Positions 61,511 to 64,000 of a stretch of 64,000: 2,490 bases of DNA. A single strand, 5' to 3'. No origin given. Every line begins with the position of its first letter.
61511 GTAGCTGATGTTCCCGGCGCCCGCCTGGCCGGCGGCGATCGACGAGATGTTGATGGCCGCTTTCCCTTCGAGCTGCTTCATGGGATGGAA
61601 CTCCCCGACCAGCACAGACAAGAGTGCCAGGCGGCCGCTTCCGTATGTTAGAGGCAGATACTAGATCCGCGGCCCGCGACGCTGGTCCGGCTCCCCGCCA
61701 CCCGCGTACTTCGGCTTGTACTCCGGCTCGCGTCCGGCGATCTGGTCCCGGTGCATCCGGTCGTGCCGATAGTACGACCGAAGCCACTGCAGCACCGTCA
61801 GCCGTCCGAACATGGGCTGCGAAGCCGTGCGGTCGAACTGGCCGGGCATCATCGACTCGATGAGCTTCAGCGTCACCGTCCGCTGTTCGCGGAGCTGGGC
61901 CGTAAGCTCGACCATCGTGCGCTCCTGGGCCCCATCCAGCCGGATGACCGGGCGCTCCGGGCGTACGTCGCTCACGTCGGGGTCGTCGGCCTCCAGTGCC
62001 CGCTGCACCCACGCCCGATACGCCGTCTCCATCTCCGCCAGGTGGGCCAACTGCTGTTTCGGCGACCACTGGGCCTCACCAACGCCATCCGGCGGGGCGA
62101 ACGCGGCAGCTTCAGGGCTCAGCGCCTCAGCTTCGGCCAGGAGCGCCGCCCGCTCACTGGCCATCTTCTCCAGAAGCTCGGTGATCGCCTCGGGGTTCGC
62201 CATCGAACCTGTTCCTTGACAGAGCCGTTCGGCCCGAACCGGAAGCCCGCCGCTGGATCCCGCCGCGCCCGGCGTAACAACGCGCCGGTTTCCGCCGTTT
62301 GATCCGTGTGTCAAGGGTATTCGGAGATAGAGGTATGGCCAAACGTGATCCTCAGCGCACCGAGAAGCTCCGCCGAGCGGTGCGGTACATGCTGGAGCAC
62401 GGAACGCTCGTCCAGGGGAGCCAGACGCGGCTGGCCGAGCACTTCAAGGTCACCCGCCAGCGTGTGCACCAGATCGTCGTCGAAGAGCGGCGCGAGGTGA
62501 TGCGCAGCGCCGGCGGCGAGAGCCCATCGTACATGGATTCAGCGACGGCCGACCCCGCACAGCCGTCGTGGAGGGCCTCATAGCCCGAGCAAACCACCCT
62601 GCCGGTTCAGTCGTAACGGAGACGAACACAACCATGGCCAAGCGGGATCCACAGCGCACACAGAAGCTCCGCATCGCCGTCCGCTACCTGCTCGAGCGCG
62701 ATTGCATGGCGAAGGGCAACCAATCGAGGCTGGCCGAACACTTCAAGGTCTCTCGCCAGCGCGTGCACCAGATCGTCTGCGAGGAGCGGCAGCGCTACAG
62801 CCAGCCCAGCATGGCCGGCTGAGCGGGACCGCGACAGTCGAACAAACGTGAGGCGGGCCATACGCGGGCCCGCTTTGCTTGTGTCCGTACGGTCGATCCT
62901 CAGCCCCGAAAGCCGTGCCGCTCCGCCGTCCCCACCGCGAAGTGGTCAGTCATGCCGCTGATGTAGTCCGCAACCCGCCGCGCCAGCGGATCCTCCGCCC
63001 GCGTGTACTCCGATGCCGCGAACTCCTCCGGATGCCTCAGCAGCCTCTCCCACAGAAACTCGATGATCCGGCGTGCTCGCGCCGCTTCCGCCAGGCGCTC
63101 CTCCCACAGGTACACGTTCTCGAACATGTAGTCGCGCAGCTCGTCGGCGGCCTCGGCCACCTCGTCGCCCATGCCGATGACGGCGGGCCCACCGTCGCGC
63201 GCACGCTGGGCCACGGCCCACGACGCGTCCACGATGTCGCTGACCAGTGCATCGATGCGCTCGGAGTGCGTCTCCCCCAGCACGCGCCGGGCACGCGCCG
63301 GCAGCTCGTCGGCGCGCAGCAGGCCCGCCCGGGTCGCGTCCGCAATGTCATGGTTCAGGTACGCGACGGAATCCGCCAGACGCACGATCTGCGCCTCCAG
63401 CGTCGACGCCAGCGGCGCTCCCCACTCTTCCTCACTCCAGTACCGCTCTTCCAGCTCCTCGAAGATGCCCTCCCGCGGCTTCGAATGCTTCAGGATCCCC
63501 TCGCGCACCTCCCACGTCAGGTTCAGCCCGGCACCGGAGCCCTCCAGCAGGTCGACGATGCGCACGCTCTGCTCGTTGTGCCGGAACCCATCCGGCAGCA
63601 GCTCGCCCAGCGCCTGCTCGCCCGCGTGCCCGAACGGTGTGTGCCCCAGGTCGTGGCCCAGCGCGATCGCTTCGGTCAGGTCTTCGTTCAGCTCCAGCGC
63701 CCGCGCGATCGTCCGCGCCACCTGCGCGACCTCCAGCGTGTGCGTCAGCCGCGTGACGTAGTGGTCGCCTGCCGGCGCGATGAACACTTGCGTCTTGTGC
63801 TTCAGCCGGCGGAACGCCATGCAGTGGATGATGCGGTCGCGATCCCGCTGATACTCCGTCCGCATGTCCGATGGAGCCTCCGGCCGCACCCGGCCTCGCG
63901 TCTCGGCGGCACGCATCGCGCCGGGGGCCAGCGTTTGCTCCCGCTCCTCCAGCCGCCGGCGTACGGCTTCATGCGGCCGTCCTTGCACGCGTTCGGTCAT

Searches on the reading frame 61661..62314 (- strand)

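Call 23: search_protein_families(library=pfam, proteins=[window:61661-62314:-], max_evalue=0.0001)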
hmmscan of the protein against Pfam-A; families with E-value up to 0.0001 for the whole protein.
window:61661-62314:- (217 aa): 2 families
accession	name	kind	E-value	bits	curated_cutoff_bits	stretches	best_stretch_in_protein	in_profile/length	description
PF12867.12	DinB_2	-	9.2e-15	55.7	24.8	1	54-192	5-128/128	DinB superfamily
PF08020.16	DUF1706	-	9.4e-05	22.8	24.2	0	38-114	1-76/166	Protein of unknown function (DUF1706)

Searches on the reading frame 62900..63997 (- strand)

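Call 23: search_protein_families(library=pfam, proteins=[window:62900-63997:-], max_evalue=0.0001)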
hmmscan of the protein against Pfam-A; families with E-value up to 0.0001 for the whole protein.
window:62900-63997:- (365 aa): 2 families
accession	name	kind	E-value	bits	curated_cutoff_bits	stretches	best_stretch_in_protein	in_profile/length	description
PF01966.28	HD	-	4.1e-18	66.2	22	1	83-212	1-114/116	HD domain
PF13286.11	HD_assoc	-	1.3e-17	64.6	22.2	1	274-359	1-90/91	Phosphohydrolase-associated domain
